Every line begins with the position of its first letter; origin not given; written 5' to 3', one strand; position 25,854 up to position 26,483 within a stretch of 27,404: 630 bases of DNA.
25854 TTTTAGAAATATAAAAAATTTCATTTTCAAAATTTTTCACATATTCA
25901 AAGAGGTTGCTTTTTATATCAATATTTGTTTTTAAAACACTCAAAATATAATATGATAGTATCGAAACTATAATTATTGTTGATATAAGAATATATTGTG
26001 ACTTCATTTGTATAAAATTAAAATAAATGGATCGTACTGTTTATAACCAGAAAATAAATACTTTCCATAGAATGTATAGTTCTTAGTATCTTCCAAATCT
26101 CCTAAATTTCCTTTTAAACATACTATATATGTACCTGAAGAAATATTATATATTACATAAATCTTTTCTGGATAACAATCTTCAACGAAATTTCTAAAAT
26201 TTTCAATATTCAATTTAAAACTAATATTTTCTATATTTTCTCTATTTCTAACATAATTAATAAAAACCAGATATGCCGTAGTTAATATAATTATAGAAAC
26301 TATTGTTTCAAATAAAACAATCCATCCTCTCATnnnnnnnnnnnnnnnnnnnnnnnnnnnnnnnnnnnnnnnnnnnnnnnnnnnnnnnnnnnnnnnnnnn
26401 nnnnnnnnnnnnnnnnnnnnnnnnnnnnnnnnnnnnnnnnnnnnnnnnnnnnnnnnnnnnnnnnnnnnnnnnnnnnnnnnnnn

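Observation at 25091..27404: Cluster of three pilin-like, Cys-rich small proteins plus a large sequon-rich protein: candidate surface filament or adhesion module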

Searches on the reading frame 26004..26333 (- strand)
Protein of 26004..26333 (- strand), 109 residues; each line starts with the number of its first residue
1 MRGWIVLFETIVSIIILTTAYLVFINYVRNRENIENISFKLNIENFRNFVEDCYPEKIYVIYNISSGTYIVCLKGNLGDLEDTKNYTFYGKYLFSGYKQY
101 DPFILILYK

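Call 6: search_protein_families(library=pfam, proteins=[window:26004-26333:-], max_evalue=1)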
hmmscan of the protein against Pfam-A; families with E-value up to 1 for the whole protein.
window:26004-26333:- (109 aa): 1 family
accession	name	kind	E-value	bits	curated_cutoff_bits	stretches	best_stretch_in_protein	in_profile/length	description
PF25425.1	YfjL_N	-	0.059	14.1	27.8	1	14-101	6-96/97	YfjL-like, N-terminal domain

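Call 9: find_encoding_contigs(protein=window:26004-26333:-, flank=10000, max_places=6)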
Protein window:26004-26333:- (109 aa): 2 contigs read that carry it; 2 places shown.
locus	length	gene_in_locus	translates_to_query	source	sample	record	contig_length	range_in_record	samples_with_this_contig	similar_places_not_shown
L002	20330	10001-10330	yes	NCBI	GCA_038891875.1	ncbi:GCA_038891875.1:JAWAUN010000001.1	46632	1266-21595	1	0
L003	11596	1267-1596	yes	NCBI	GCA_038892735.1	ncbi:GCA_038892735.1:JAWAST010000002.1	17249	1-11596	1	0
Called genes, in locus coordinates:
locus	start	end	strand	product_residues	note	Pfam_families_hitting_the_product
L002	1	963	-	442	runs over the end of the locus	PF00753:Lactamase_B, PF12706:Lactamase_B_2, PF22505:RNase_J_b_CASP, PF07521:RMMBL (weak)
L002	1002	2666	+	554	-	PF00587:tRNA-synt_2b, PF03129:HGTP_anticodon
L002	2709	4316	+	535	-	PF08323:Glyco_transf_5 (faint), PF00343:Phosphorylase, PF00534:Glycos_transf_1 (faint)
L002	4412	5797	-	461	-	PF10102:DUF2341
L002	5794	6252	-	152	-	-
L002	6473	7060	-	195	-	PF01467:CTP_transf_like (weak)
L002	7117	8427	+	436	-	PF01935:DUF87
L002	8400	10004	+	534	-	-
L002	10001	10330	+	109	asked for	-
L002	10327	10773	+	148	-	-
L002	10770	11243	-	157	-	-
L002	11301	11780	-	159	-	PF01090:Ribosomal_S19e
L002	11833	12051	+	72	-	PF01780:Ribosomal_L37ae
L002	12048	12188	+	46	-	-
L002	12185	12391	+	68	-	-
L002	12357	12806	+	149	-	PF03367:Zn_ribbon_ZPR1 (weak)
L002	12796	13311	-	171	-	PF00719:Pyrophosphatase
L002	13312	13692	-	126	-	PF04472:SepF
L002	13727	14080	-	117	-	PF01920:Prefoldin_2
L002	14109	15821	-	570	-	PF00749:tRNA-synt_1c, PF03950:tRNA-synt_1c_C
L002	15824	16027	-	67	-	PF06093:Spt4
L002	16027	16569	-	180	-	PF03876:SHS2_Rpb7-N, PF00575:S1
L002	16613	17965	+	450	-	PF01896:DNA_primase_S, PF04104:DNA_primase_lrg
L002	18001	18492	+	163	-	-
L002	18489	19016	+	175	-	-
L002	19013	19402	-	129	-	PF01655:Ribosomal_L32e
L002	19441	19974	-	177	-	PF00347:Ribosomal_L6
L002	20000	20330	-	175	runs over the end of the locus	PF00281:Ribosomal_L5, PF00673:Ribosomal_L5_C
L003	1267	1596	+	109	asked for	-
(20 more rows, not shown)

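Call 15: search_protein_families(library=ncbifam, proteins=[L002:7117-8427:+, L002:8400-10004:+, L002:10001-10330:+, L002:10327-10773:+, L002:10770-11243:-, L002:5794-6252:-, L002:4412-5797:-, L002:6473-7060:-], max_evalue=1)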
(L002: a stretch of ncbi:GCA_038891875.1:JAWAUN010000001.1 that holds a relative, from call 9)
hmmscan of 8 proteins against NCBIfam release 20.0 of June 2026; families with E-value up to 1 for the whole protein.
L002:7117-8427:+ (436 aa): 10 families
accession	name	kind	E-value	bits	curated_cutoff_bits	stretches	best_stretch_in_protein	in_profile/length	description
NF042944.1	HerA_antiphage_2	equivalog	1.8e-11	43.5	850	2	234-371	377-508/576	anti-phage-associated helicase HerA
NF040819.1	helicase_HerA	equivalog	1.9e-06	26.7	970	1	273-365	381-474/561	DNA double-strand break repair helicase HerA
NF040937.1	HerA_Thermprot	equivalog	3.5e-05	22.4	800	1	290-374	347-430/487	DNA double-strand break repair helicase HerA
NF042943.1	HerA_antiphage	equivalog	4.7e-05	22.1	800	1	321-378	465-522/566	anti-phage-associated helicase HerA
TIGR03924.1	T7SS_EccC_a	equivalog_domain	0.0067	15.2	509.15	1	291-338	561-606/673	type VII secretion protein EccCa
TIGR03928.1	T7_EssCb_Firm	equivalog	0.0098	13.5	778.4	1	289-366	910-987/1296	type VII secretion protein EssC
NF041467.1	caps_synth_Cap8I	equivalog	0.021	13.8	770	1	48-106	220-277/463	type 8 capsular polysaccharide synthesis protein Cap8I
TIGR02211.1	LolD_lipo_ex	equivalog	0.038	13.5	307.75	1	23-69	7-52/221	lipoprotein-releasing ABC transporter ATP-binding protein LolD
NF033849.1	ser_rich_anae_1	subfamily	0.092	10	650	1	315-366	1047-1098/1163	serine-rich protein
NF041214.1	plasmid_TraB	equivalog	0.15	10.5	800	1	278-340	343-389/639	plasmid transfer protein TraB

L002:8400-10004:+ (534 aa): 0 families

L002:10001-10330:+ (109 aa): 3 families
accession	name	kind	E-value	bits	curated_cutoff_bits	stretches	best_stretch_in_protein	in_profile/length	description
NF007044.0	PRK09497.1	equivalog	0.002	17.7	348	1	3-73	17-80/285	spermidine/putrescine ABC transporter permease PotB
TIGR03139.1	QueF-II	equivalog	0.036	13.9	86.9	1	23-49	42-68/115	preQ(1) synthase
NF004606.0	PRK05934.1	equivalog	0.052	12.7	297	1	12-62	263-313/341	type III secretion system protein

L002:10327-10773:+ (148 aa): 0 families

L002:10770-11243:- (157 aa): 0 families

L002:5794-6252:- (152 aa): 3 families
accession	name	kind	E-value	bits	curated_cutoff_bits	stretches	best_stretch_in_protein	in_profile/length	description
NF052590.1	ArlF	equivalog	7.9e-10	39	110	1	3-135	2-136/137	archaellum stator protein ArlF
NF052591.1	ArlG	equivalog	4.8e-09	36.4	110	1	7-133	5-140/148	archaellum stator protein ArlG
NF046073.1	UpsA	equivalog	0.046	13.9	130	1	1-91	1-81/136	pilin subunit UpsA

L002:4412-5797:- (461 aa): 1 family
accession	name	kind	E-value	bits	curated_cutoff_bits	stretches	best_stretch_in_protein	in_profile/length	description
NF053669.1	bindosome_BasA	exception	0.47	10.7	230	1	1-93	1-93/136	bindosome assembly system protein BasA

L002:6473-7060:- (195 aa): 14 families
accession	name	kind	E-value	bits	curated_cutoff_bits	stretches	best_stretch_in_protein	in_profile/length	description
TIGR01527.1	arch_NMN_Atrans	equivalog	2.7e-10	40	181.2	1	4-166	2-150/167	nicotinamide-nucleotide adenylyltransferase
NF002243.0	PRK01153.1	subfamily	1.2e-09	38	127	1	4-165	3-150/175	nicotinamide-nucleotide adenylyltransferase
NF003791.0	PRK05379.2-3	equivalog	8e-06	25.3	409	1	3-78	7-78/340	bifunctional nicotinamide-nucleotide adenylyltransferase/Nudix hydroxylase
TIGR00125.1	cyt_tran_rel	domain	3.1e-05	24.1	27.7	1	3-40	1-40/65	adenylyltransferase/cytidyltransferase family protein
TIGR01526.1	nadR_NMN_Atrans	equivalog_domain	0.00019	20.8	341.15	1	2-65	2-61/325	nicotinamide-nucleotide adenylyltransferase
NF003785.0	PRK05379.1-1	equivalog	0.0002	20.7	418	1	3-65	4-62/347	bifunctional nicotinamide-nucleotide adenylyltransferase/Nudix hydroxylase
NF010365.0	PRK13793.1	equivalog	0.00028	20.6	198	1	5-91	8-90/196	nicotinate-nicotinamide nucleotide adenylyltransferase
NF003786.0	PRK05379.1-2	equivalog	0.00074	18.8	397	1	5-68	18-77/354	bifunctional nicotinamide-nucleotide adenylyltransferase/Nudix hydroxylase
TIGR00482.1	TIGR00482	equivalog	0.0014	18.7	112.45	1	5-65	1-59/194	nicotinate (nicotinamide) nucleotide adenylyltransferase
NF003787.0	PRK05379.1-4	equivalog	0.0014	17.7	449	1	5-68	13-72/346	bifunctional nicotinamide-nucleotide adenylyltransferase/Nudix hydroxylase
NF003789.0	PRK05379.2-1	equivalog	0.0025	16.8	355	1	5-38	11-44/312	bifunctional nicotinamide mononucleotide adenylyltransferase/ADP-ribose pyrophosphatase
NF005988.0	PRK08099.1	equivalog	0.0035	16.5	201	1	3-46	66-109/411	multifunctional transcriptional regulator/nicotinamide-nucleotide adenylyltransferase/ribosylnicotinamide kinase NadR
NF003790.0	PRK05379.2-2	equivalog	0.019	14.1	403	1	3-65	21-79/354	bifunctional nicotinamide mononucleotide adenylyltransferase/ADP-ribose pyrophosphatase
TIGR01510.1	coaD_prev_kdtB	equivalog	0.055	13.5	103.3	1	4-34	2-32/155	pantetheine-phosphate adenylyltransferase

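Call 16: search_protein_families(library=pfam, proteins=[L002:7117-8427:+, L002:8400-10004:+, L002:5794-6252:-, L002:4412-5797:-, L002:6473-7060:-], max_evalue=1)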
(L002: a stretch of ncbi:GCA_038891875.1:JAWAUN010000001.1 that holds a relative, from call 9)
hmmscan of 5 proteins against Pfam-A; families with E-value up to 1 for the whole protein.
L002:7117-8427:+ (436 aa): 7 families
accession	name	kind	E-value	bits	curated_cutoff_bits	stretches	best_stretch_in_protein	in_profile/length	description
PF01935.23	DUF87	-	2.7e-13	51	23.2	1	39-244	13-204/220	Helicase HerA, central domain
PF05872.18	HerA_C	-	0.0024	17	22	1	264-377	231-342/502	Helicase HerA-like C-terminal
PF01580.24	FtsK_SpoIIIE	-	0.038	13.9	24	0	46-70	38-62/221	FtsK/SpoIIIE family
PF13173.12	AAA_14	-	0.075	13.5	27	1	48-90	3-40/129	AAA domain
PF10412.15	TrwB_AAD_bind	-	0.092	12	20.5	0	50-108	18-69/387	Type IV secretion-system coupling protein DNA-binding domain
PF00004.35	AAA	-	0.11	13.4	21.2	0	297-349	61-122/131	ATPase family associated with various cellular activities (AAA)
PF13401.12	AAA_22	-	0.15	12.8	27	0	49-69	7-27/130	AAA domain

L002:8400-10004:+ (534 aa): 1 family
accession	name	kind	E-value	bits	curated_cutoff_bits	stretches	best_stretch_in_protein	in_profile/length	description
PF13847.12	Methyltransf_31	-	0.028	14.6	27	1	27-81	73-127/145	Methyltransferase domain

L002:5794-6252:- (152 aa): 4 families
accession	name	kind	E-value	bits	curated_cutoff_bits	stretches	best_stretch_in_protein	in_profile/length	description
PF01917.21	Arch_flagellin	-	9.5e-05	23.2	29.5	1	6-133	3-153/162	Archaebacterial flagellin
PF18962.6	Por_Secre_tail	-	0.0072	17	27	1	102-142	34-74/75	Secretion system C-terminal sorting domain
PF07324.16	DGCR6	-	0.23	11.6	29.6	1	41-74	136-169/194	DiGeorge syndrome critical region 6 (DGCR6) protein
PF23960.2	DUF7289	-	0.27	11.2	27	1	3-36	2-35/238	Family of unknown function (DUF7289)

L002:4412-5797:- (461 aa): 1 family
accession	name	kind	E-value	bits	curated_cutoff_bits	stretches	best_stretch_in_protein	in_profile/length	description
PF10102.14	DUF2341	-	1.2e-19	70.9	23.4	1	192-256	1-66/84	Domain of unknown function (DUF2341)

L002:6473-7060:- (195 aa): 3 families
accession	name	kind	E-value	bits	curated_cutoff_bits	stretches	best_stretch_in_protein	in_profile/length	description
PF01467.32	CTP_transf_like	-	4.2e-07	30.7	21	1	5-147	1-132/133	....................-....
PF08218.17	Citrate_ly_lig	-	0.02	15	20.9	1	132-163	145-176/182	Citrate lyase ligase C-terminal domain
PF23568.1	ARM_LIN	-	0.079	12.7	27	1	127-179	163-213/230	E3 ubiquitin-protein ligase LIN-like, ARM repeat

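Call 17: search_solved_structures(query=L002:7117-8427:+, max_evalue=0.01)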
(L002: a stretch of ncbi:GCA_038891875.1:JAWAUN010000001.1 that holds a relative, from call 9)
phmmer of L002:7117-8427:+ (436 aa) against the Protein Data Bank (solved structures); distinct sequences matched with E-value up to 0.01: 6.
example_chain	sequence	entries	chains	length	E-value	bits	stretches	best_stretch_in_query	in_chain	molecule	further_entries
8wiv_A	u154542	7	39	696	4.3e-09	39.2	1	241-371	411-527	Helicase HerA central domain-containing protein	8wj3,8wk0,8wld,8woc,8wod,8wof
8xau_A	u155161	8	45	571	1.1e-08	37.8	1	288-399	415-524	ATP-binding protein | HerA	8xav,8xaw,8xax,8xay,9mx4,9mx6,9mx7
9x1l_A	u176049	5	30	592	0.00011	24.6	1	277-366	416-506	DNA helicase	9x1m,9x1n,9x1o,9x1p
8yho_A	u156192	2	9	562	0.00015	24.1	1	283-367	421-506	DUF87 domain-containing protein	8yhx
8ziq_M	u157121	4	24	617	0.00026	23.4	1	197-372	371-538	HerA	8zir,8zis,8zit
9c1m_M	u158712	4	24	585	0.00029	23.2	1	190-372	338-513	ATP-binding protein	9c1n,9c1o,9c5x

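Call 23: find_homologous_proteins(query=L002:7117-8424:+, max_evalue=0.00001)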
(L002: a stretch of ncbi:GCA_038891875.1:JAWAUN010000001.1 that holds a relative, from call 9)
Query L002:7117-8424:+ (436 aa): 4358 proteins with E <= 0.00001 among 8000 candidates; the best 120 are listed.
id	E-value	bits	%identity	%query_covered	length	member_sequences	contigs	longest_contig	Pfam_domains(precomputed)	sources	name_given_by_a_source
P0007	1.4e-286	968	100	100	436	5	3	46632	PF01935.24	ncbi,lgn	ncbi:MAG: ATP-binding protein [Nanopusillaceae archaeon]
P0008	5.3e-284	960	99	100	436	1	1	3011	PF01935.24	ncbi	ncbi:MAG: DUF87 domain-containing protein [Nanopusillaceae archaeon]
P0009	1.4e-231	787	78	99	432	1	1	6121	PF01935.24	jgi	-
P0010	3.6e-231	786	79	99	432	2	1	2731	PF01935.24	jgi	-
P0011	1.0e-230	784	78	99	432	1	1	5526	PF01935.24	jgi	-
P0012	7.8e-227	771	77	99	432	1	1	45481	PF01935.24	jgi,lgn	-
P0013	4.7e-226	769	77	99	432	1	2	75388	PF01935.24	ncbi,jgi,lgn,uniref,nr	ncbi:ATP-binding protein [Nanoarchaeota archaeon NZ13-N]|uniref:Helicase HerA central domain-contain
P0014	1.6e-221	754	76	99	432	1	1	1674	PF01935.24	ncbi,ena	-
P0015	8.4e-207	705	69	100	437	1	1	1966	PF01935.24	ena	-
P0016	1.1e-206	705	69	100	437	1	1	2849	PF01935.24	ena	-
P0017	1.1e-206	705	69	100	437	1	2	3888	PF01935.24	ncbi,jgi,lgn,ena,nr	ncbi:MAG TPA: ATP-binding protein [Candidatus Nanopusillus sp.]|nr:ATP-binding protein [Candidatus N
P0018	4.2e-205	700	69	99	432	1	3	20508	PF01935.24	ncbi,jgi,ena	-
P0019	5.9e-205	699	71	99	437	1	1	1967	PF01935.24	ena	-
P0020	6.0e-204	696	67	100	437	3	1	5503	PF01935.24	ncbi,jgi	jgi:DNA helicase HerA-like ATPase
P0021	1.8e-203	694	67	100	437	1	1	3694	PF01935.24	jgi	-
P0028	2.0e-193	661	66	99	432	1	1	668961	PF01935.24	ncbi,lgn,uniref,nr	ncbi:DNA double-strand break repair helicase HerA [Nanobdella aerobiophila]|uniref:DNA double-strand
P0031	3.3e-183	628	65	98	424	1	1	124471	PF01935.24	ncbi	-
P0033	2.6e-160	552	58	97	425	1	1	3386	PF01935.24,PF05872.19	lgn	-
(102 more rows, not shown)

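Call 25: find_related_loci(query=A1, collection=genome_contigs, flank=7000)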
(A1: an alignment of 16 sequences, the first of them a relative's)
Query A1 (436 aa) in genome_contigs; peptide patterns used: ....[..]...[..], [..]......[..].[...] (x = any residue, [..] = any of these).
600 stretches matched a pattern (row limit reached: there are more); 577 encode a relative of the query (tblastn E <= 1e-3); the best 80 are kept; 80 distinct loci.
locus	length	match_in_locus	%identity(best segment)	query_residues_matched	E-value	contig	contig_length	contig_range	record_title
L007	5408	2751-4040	69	1-430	0e+0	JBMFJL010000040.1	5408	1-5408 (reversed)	MAG: Nanopusillaceae archaeon isolate KM4331-16 NODE_40_length_5408_cov_4.074658, whole genome shotgun sequence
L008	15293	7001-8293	68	1-431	0e+0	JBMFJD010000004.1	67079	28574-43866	MAG: Nanopusillaceae archaeon isolate KM4331-08 NODE_4_length_67079_cov_42.243449, whole genome shotgun sequence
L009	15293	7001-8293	68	1-431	0e+0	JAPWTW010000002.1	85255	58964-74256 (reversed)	MAG: Candidatus Nanopusillus sp. isolate RSNS12 scaffold_35_c1, whole genome shotgun sequence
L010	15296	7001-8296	66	1-432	0e+0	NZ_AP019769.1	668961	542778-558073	Nanobdella aerobiophila strain MJ1 chromosome, complete genome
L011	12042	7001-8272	65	1-426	0e+0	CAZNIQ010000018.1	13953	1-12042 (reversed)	MAG TPA_asm: Candidatus Woesearchaeota archaeon isolate binchicken_co36_18 genome assembly, contig: NODE_2950_length_139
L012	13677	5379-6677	49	2-427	5e-140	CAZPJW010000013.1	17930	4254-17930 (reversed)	MAG TPA_asm: Candidatus Woesearchaeota archaeon isolate binchicken_co141_105 genome assembly, contig: NODE_13483_length_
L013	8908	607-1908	49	2-425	4e-140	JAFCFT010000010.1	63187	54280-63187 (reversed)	Candidatus Parvarchaeota archaeon isolate Meg22_1618_Bin_99 Meg22_1618_Bin_99_scaffold_1173, whole genome shotgun sequen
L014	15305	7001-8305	49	2-427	1e-139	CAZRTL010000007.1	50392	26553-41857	MAG TPA_asm: Candidatus Woesearchaeota archaeon isolate binchicken_co141_573 genome assembly, contig: NODE_2903_length_5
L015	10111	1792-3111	50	2-431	2e-138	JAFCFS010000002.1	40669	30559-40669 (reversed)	Candidatus Woesearchaeota archaeon isolate Meg22_1618_Bin_98 Meg22_1618_Bin_98_scaffold_972, whole genome shotgun sequen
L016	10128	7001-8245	49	3-419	3e-138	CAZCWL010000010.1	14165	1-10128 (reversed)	MAG TPA_asm: Candidatus Woesearchaeota archaeon isolate binchicken_co256_1001 genome assembly, contig: NODE_10286_length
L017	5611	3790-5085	47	1-427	3e-138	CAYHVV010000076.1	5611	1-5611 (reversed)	MAG TPA_asm: uncultured Methanosarcinales archaeon isolate ERP119705_co15_611 genome assembly, contig: NODE_19073_length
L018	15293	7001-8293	47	2-427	1e-136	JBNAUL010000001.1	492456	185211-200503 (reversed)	MAG: Candidatus Woesearchaeota archaeon isolate Kamch4342-D-MF-011 bin55.fa-1, whole genome shotgun sequence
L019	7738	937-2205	46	1-418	5e-136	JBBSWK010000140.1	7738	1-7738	MAG: Nanoarchaeota archaeon isolate H51-bin025_1 H51_bin025_1_000000000144, whole genome shotgun sequence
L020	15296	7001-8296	46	1-427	6e-136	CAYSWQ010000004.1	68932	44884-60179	MAG TPA_asm: uncultured Methanosarcinales archaeon isolate SRP077602_co7_621 genome assembly, contig: NODE_1551_length_6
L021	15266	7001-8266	47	2-419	5e-136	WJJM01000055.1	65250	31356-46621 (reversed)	MAG: Candidatus Woesearchaeota archaeon isolate Bin_028 k141_3801641, whole genome shotgun sequence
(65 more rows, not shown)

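Call 47: find_encoding_contigs(protein=P0028, flank=10000, max_places=2)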
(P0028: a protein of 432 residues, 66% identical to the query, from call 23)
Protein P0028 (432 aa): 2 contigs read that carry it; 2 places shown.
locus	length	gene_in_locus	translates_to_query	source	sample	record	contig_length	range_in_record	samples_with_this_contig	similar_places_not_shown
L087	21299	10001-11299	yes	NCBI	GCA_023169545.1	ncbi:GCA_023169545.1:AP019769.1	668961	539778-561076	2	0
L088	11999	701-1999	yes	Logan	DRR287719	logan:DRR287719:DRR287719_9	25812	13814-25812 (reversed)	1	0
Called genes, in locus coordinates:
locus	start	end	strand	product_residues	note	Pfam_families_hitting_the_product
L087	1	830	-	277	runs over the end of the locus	PF01978:TrmB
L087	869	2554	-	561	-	PF04675:DNA_ligase_A_N, PF01068:DNA_ligase_A_M, PF04679:DNA_ligase_A_C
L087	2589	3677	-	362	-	PF00091:Tubulin, PF12327:FtsZ_C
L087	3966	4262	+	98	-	-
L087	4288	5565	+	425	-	PF18195:GatD_N (weak), PF00710:Asparaginase, PF17763:Asparaginase_C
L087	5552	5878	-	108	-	PF01588:tRNA_bind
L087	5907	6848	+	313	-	PF01916:DS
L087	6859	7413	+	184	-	PF00857:Isochorismatase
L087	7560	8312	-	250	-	PF02421:FeoB_N (faint), PF03193:RsgA_GTPase (weak), PF01926:MMR_HSR1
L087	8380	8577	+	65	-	-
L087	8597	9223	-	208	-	-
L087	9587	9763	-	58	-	-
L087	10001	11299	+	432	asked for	PF01935:DUF87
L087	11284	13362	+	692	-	-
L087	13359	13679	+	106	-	-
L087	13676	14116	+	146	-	-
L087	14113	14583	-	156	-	-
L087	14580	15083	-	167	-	PF01090:Ribosomal_S19e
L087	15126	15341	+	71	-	PF01780:Ribosomal_L37ae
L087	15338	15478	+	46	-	-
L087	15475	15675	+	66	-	-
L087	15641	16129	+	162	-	PF22794:jr-ZPR1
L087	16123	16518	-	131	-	PF04472:SepF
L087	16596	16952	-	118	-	PF01920:Prefoldin_2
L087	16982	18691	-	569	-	PF00749:tRNA-synt_1c, PF03950:tRNA-synt_1c_C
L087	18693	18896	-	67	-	PF06093:Spt4, PF13248:Zn_ribbon_3 (weak)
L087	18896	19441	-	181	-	PF03876:SHS2_Rpb7-N, PF00575:S1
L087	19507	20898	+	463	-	PF01896:DNA_primase_S, PF04104:DNA_primase_lrg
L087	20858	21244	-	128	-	PF13662:Toprim_4 (faint), PF01751:Toprim (faint)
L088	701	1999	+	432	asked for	PF01935:DUF87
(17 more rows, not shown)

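Call 57: search_solved_structures(query=A4, max_evalue=10)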
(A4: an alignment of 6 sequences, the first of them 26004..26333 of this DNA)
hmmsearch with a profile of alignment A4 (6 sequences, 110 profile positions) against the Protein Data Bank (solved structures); distinct sequences matched with E-value up to 10: 2.
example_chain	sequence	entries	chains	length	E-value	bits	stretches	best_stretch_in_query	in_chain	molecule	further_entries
4z4p_A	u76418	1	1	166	0.94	13.2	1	25-78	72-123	Histone-lysine N-methyltransferase 2D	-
3opb_A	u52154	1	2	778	1.5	12.6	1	40-87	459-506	SWI5-dependent HO expression protein 4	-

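Call 64: predict_structure(protein=window:26004-26333:-)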
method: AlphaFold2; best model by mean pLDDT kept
length: 109 residues; sequences in the alignment: 1
mean_pLDDT: 44.9   pTM: 0.29
mean pLDDT of the five models: 44.9, 43.8, 43.6, 42.2, 37.2
residues with pLDDT >= 90: 0; 70-90: 8; 50-70: 20; < 50: 81
segments of 3 or more residues with pLDDT < 50: 24-47, 53-70, 72-109
pLDDT, mean of each block of 10 residues (from residue 1): 74 61 48 33 47 47 39 44 34 31 34
secondary structure, 60 per line:
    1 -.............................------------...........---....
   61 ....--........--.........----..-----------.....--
elements in order: H2-30 H43-53 E57-64 E67-74 H77-85 E103-107
